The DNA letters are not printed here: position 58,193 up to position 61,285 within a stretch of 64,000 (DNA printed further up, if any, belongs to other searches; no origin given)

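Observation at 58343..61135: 930-aa secreted protein with a Pro/Cys-rich hinge, the translationally coupled partner of the lipoprotein family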

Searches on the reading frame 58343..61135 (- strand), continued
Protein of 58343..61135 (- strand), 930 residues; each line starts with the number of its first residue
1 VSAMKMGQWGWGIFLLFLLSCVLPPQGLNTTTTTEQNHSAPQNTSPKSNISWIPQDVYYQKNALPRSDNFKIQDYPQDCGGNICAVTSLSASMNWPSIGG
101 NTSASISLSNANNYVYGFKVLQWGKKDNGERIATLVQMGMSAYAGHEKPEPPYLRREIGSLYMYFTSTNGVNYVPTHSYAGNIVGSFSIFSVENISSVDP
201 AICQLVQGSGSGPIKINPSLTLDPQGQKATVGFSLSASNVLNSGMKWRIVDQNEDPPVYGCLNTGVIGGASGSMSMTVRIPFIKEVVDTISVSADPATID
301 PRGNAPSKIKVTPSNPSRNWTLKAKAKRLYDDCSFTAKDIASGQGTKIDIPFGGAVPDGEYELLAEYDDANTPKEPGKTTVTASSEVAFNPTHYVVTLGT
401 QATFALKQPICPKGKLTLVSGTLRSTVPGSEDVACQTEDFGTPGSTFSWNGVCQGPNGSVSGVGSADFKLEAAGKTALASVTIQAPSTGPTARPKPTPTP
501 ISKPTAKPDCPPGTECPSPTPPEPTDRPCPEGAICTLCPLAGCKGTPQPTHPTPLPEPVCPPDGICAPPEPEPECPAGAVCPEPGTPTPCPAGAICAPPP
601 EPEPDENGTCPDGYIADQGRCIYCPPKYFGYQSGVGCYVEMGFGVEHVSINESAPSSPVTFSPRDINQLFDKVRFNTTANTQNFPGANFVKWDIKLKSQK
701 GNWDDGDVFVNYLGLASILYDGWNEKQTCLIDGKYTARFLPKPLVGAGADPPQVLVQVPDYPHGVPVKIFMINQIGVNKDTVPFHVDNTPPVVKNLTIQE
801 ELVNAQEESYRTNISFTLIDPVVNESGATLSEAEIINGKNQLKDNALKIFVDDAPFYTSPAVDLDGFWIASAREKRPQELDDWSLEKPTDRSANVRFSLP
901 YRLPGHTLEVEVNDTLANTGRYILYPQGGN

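Call 46: predict_structure(alignment_id=A3)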
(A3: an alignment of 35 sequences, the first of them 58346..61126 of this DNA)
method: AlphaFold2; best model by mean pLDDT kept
length: 927 residues; sequences in the alignment: 35
mean_pLDDT: 78.5   pTM: 0.46
mean pLDDT of the five models: 78.5, 77.2, 76.8, 76.8, 76.6
residues with pLDDT >= 90: 436; 70-90: 233; 50-70: 113; < 50: 145
segments of 3 or more residues with pLDDT < 50: 1-10, 13-43, 63-72, 176-183, 191-195, 486-509, 511-553, 858-864
pLDDT, mean of each block of 10 residues (from residue 1): 38 43 31 31 65 87 44 60 93 78 93 92 85 92 67 84 94 58 50 49 58 86 94 76 68 67 78 94 85 87 90 91 91 94 93 91 76 84 93 92 90 93 85 87 91 85 94 94 58 35 40 40 40 41 36 60 75 69 71 90 94 96 97 95 83 88 89 95 97 85 79 92 80 94 86 95 92 77 96 95 93 97 93 89 89 53 55 88 94 94 89 94 70
secondary structure, 60 per line:
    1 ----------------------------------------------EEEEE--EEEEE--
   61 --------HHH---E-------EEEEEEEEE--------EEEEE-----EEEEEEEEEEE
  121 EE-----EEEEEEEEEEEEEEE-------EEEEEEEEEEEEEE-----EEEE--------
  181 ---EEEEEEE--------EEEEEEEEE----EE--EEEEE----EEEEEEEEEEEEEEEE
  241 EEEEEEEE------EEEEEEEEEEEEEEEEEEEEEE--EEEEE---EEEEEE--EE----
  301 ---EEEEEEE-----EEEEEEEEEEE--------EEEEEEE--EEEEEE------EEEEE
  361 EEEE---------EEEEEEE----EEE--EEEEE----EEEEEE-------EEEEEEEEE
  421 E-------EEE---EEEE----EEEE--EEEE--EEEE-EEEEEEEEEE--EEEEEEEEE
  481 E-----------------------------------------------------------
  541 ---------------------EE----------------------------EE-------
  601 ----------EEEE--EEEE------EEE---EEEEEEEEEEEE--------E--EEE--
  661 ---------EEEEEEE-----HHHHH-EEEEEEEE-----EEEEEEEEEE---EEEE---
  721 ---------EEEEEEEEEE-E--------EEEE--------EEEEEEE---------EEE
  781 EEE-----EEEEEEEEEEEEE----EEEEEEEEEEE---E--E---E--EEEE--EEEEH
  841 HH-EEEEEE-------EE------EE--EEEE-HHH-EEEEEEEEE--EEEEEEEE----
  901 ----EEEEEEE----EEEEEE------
elements in order (helices of 4 or more, strands of 3 or more residues): E47-51 E54-58 E83-91 E100-104 E110-122 E128-142 E150-163 E169-172 E184-190 E199-207 E216-220 E225-248 E255-276 E279-283 E287-292 E304-310 E316-326 E335-341 E344-349 E356-364 E374-380 E385-387 E390-394 E399-404 E412-421 E429-431 E435-438 E443-446 E449-452 E455-458 E460-469 E472-481 E611-614 E617-620 E627-629 E633-644 E656-658 E670-676 H682-686 E688-695 E701-710 E714-717 E730-739 E750-753 E762-768 E778-783 E789-801 E806-816 E830-833 E836-839 E844-849 E869-872 E878-886 E889-896 E905-911 E916-921
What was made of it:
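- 60998..61072 (-): Disordered tether, residues 19-43. pLDDT is below 50 (call 46).
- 59684..60277 (-): Two Ig-like beta-sandwich domains (residues 284-381 and 383-481; motif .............). pLDDT is about 90 (call 46).
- Checked: The 'beta-rich' description is confirmed by the model's secondary structure, which has almost no helix (call 46).
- The AF2 model has mean pLDDT 78.5, confident all-beta domains and a disordered hinge (call 46).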

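Call 49: fold_search(model_id=the predicted structure, library=pdb)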
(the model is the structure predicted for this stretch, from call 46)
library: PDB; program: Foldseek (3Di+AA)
matches with E <= 10: 1441; with E <= 0.001: 75
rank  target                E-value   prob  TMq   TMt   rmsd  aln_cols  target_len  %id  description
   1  8wa2_C                1.5e-07  0.99  0.13  0.09  35.3      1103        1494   10  cryo-EM structure of native mastigonemes isolated from Chlamydomonas reinhardtii at 3.0 angstrom resolution (released 2024-04-10)
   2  9b4h_A                2.1e-07  1.00  0.13  0.07  33.7      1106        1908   10  Chlamydomonas reinhardtii mastigoneme filament (released 2024-04-10)
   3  5i5k_A                7.9e-07  0.93  0.10  0.06  38.0      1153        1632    8  Structure of complement C5 in complex with eculizumab (released 2016-03-16)
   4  8wa2_D                1.3e-06  0.99  0.13  0.09  33.3      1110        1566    9  cryo-EM structure of native mastigonemes isolated from Chlamydomonas reinhardtii at 3.0 angstrom resolution (released 2024-04-10)
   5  7q62_B                1.5e-06  0.93  0.09  0.10  34.1      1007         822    8  Structure of TEV cleaved A2ML1 dimer (A2ML1-TT dimer) (released 2022-04-20)
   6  7q60                  2.7e-06  0.95  0.10  0.08  33.8       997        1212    8  Structure of TEV cleaved A2ML1 (A2ML1-TE) (released 2022-04-20)
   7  7q62_A                3.2e-06  0.96  0.10  0.08  33.0      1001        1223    8  Structure of TEV cleaved A2ML1 dimer (A2ML1-TT dimer) (released 2022-04-20)
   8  4a5w_A                3.4e-06  0.92  0.10  0.07  37.8      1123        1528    8  Crystal structure of C5b6 (released 2012-03-14)
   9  7q61_A                3.7e-06  0.99  0.10  0.08  25.7       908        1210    7  Structure of TEV conjugated A2ML1 (A2ML1-TC) (released 2022-04-20)
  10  9fx2                  4.3e-06  0.96  0.11  0.09  37.4      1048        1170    7  Structure of methylamine activated CD109 (released 2025-03-19)
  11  8b0f_A                4.9e-06  0.89  0.10  0.08  37.4      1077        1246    8  CryoEM structure of C5b8-CD59 (released 2023-02-22)
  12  9ijj_C                5.4e-06  0.98  0.10  0.10  57.2       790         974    8  In situ structure of the central apparatus in mouse sperm axoneme. (released 2025-06-04)
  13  8b0g_A                8.7e-06  0.84  0.10  0.08  37.6      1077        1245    8  2C9, C5b9-CD59 structure (released 2023-02-22)
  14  8wa2_A                9.5e-06  0.94  0.13  0.07  34.8      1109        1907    9  cryo-EM structure of native mastigonemes isolated from Chlamydomonas reinhardtii at 3.0 angstrom resolution (released 2024-04-10)
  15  9fx3_A                1.3e-05  0.95  0.11  0.10  35.6      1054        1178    7  Structure of active human CD109 (released 2025-03-19)
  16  9flw_A                1.6e-05  1.00  0.13  0.21  53.7       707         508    8  CryoEM structure of the fragment-6 (3571-4078) in the grappling hook protein A (GhpA) in the bacterium Aureispira sp.  (released 2024-10-16)
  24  6xi3                  6.8e-05  1.00  0.14  0.29  39.6       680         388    9  Crystal structure of tetra-tandem repeat in extending region of large adhesion protein (released 2020-10-14)
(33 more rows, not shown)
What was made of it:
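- The structure is a string of Ig-like sandwiches with a Pro-rich spacer, and its best fold matches are adhesin extender regions, mastigoneme and GhpA (call 49). Foldseek hits include A2ML1, CD109 and complement C3/C5 MG-domain chains (call 49).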

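Call 60: find_encoding_contigs(protein=P0019, flank=3000, max_places=2)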
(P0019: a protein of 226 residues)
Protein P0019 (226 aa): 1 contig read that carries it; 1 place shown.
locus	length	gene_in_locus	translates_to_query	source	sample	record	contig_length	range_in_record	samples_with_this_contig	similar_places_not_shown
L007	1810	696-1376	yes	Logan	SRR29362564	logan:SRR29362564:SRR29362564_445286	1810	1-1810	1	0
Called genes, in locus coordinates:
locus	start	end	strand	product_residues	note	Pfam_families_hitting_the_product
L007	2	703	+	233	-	?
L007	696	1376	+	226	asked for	-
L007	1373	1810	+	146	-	?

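Call 61: find_encoding_contigs(protein=P0009, flank=3000, max_places=2)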
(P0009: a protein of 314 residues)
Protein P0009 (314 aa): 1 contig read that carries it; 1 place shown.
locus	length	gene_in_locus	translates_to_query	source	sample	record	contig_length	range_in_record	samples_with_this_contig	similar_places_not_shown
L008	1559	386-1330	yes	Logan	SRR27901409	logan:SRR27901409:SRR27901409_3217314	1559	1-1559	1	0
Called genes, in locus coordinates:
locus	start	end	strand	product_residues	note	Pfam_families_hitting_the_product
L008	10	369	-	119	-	-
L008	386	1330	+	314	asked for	-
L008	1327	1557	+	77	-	?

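Call 62: find_encoding_contigs(protein=P0006, flank=3000, max_places=2)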
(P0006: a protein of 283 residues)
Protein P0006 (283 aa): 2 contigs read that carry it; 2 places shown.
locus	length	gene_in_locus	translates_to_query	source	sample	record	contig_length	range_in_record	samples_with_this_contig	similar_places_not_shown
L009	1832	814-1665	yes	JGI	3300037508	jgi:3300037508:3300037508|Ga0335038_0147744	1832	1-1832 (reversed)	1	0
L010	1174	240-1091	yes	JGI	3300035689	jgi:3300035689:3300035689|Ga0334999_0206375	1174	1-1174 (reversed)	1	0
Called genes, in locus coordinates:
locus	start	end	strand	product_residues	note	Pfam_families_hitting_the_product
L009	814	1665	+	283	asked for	-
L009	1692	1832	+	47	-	?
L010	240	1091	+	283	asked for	-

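Call 79: search_solved_structures(query=P0005, max_evalue=1)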
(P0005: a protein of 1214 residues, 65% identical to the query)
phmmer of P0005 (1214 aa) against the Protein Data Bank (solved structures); distinct sequences matched with E-value up to 1: 4.
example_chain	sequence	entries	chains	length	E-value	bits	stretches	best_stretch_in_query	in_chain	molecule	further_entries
6wt9_A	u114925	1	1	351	0.14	12.8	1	672-748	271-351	NTP_transf_2 domain-containing protein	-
9goa_A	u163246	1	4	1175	0.33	11.6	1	240-290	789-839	Alpha-latrotoxin-Lt1a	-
9go9_A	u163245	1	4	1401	0.4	11.3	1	240-290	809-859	Alpha-latrotoxin-Lt1a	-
8vht_A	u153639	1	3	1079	0.68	10.6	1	426-500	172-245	Cellulose synthase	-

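Call 80: search_solved_structures(query=P0036, max_evalue=1)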
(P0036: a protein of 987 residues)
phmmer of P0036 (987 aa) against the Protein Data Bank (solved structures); distinct sequences matched with E-value up to 1: 5.
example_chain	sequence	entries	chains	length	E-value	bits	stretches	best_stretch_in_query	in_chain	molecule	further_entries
8zvk_A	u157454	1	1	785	8e-13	50.6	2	506-622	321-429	AaBgIC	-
9cca_G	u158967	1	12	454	8.4e-05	24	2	497-539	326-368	Circumsporozoite protein,Pyridoxal 5'-phosphate synthase subunit PDX2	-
9cca_A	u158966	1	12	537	0.0025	19.1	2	501-539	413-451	Circumsporozoite protein,Pyridoxal 5'-phosphate synthase subunit Pdx1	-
5i65_A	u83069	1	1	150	0.38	11.9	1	463-518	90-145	Nonstructural proteins ORF1a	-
4zpj_A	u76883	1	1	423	0.71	11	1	500-605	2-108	Extracellular ligand-binding receptor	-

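Call 81: search_protein_families(library=ncbifam, proteins=[P0005, P0036, P0033, P0041, P0034, P0044, P0023, P0025, P0016], max_evalue=0.05)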
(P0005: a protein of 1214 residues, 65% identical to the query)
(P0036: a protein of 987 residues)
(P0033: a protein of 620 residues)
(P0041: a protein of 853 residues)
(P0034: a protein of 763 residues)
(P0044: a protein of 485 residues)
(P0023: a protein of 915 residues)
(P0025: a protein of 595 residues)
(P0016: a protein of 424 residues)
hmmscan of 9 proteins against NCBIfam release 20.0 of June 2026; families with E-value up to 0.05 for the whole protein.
P0005 (1214 aa): 1 family
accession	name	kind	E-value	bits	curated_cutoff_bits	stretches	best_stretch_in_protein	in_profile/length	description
NF047980.1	RoaM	exception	0.0067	15.7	400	1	769-862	145-239/356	actin-based motility regulator RoaM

P0036 (987 aa): 0 families

P0033 (620 aa): 4 families
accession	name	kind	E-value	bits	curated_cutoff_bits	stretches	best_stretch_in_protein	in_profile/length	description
NF010289.0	PRK13729.1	equivalog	6.1e-05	22.1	504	1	415-526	59-168/474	F-type conjugal transfer pilus assembly protein TraB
NF033186.1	internalin_K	exception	0.0014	17.2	1100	1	280-333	511-559/604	class 1 internalin InlK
TIGR02169.1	SMC_prok_A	equivalog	0.0028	15.4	729.4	1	393-470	676-752/1165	chromosome segregation protein SMC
NF045487.1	ASRP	equivalog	0.0092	14.6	300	1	395-481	376-461/593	archaea-specific SMC-related protein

P0041 (853 aa): 2 families
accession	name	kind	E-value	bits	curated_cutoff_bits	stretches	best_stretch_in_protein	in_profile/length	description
NF003034.1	PRK03918.1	equivalog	0.024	12.6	700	1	684-784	203-303/878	DNA double-strand break repair ATPase Rad50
NF033845.1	MSCRAMM_ClfB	exception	0.026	12.5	999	1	296-380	541-625/871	MSCRAMM family adhesin clumping factor ClfB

P0034 (763 aa): 2 families
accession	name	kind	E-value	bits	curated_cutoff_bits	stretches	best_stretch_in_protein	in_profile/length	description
NF033930.1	pneumo_PspA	exception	0.00012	21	850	1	392-592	290-388/659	pneumococcal surface protein A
NF008084.0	PRK10819.1-5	equivalog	0.00034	20.6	315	1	327-379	57-108/249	TonB system transport protein TonB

P0044 (485 aa): 2 families
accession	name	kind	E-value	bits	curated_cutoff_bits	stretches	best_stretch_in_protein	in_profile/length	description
NF033186.1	internalin_K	exception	1.3e-05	23.9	1100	1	61-125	477-540/604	class 1 internalin InlK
TIGR04527.1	mycoplas_twoTM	subfamily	0.037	13.7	125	0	229-291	43-106/248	MG_279/MG_280 family protein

P0023 (915 aa): 1 family
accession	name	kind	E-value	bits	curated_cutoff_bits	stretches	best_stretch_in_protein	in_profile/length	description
NF040983.1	BimA_second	exception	0.0057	15.6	600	1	323-403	66-148/381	trimeric autotransporter actin-nucleating factor BimA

P0025 (595 aa): 0 families

P0016 (424 aa): 0 families
